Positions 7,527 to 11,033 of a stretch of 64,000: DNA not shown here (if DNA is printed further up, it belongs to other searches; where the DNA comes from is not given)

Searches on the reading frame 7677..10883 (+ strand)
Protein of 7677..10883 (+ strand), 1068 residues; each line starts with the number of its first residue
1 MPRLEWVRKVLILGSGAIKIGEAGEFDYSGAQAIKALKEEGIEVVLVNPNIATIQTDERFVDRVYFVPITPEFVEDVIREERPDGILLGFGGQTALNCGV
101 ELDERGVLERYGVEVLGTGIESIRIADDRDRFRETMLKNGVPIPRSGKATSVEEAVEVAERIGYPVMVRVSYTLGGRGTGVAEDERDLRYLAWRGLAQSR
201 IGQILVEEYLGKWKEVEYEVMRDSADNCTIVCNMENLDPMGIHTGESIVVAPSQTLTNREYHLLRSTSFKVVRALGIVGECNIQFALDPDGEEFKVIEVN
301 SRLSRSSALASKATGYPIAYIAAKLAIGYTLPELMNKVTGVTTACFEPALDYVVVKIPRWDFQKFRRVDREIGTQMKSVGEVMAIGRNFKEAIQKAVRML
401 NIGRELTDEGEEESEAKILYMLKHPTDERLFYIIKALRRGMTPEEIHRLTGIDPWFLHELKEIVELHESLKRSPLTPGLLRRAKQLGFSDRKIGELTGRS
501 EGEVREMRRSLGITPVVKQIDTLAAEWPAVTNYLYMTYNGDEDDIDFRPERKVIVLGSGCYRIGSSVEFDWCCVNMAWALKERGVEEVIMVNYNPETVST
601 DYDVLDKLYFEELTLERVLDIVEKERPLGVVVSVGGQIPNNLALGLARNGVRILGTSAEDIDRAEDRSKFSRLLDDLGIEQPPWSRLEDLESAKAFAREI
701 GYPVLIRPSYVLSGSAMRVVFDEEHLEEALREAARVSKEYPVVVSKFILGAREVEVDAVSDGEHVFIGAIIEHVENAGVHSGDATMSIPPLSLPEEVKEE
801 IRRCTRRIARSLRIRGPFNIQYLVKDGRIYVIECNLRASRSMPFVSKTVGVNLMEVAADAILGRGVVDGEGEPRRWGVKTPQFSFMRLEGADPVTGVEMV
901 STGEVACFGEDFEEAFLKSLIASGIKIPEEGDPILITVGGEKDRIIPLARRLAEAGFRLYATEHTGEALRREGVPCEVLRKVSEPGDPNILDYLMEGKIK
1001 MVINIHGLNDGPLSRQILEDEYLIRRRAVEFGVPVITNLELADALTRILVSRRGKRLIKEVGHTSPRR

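Call 6: search_protein_families(library=pfam, proteins=[window:7677-10883:+])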
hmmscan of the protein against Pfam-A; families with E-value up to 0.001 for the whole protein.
window:7677-10883:+ (1068 aa): 12 families
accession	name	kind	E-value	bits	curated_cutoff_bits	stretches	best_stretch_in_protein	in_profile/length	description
PF02786.22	CPSase_L_D2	-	4.3e-110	366.6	19.8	2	128-333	1-210/211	Carbamoyl-phosphate synthase L chain, ATP binding domain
PF25596.1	CPSase_L_D1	-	2.2e-91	302.1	27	2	8-124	3-117/118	Carbamoyl phosphate synthase preATP-grasp domain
PF02787.25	CPSase_L_D3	-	7.3e-31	106.4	26.6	1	421-497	2-80/80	Carbamoyl-phosphate synthetase large chain, oligomerisation domain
PF02222.28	ATP-grasp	-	3e-21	76.3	27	2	673-837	2-162/179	ATP-grasp domain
PF02142.27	MGS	-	5.2e-20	71.8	24.1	1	945-1037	2-94/94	MGS-like domain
PF07478.18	Dala_Dala_lig_C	-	6.3e-18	65.5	24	2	673-835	1-173/204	D-ala D-ala ligase C-terminus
PF15632.11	ATPgrasp_Ter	-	4.7e-12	46.2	29.1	1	797-865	45-112/131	ATP-grasp in the biosynthetic pathway with Ter operon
PF02655.19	ATP-grasp_3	-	1.1e-09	39.1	23.2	1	664-837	1-156/160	ATP-grasp domain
PF01071.24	GARS_A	-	1.7e-07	31.7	27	0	672-766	8-106/194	Phosphoribosylglycinamide synthetase, ATP-grasp (A) domain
PF13549.11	ATP-grasp_5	-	3.2e-07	30.4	27.6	0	139-170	22-53/221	ATP-grasp domain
PF08443.16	RimK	-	0.00029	20.9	21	0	127-211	2-83/188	RimK-like ATP-grasp domain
PF13535.11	ATP-grasp_4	-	0.00053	20.1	27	0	700-836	1-150/160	ATP-grasp domain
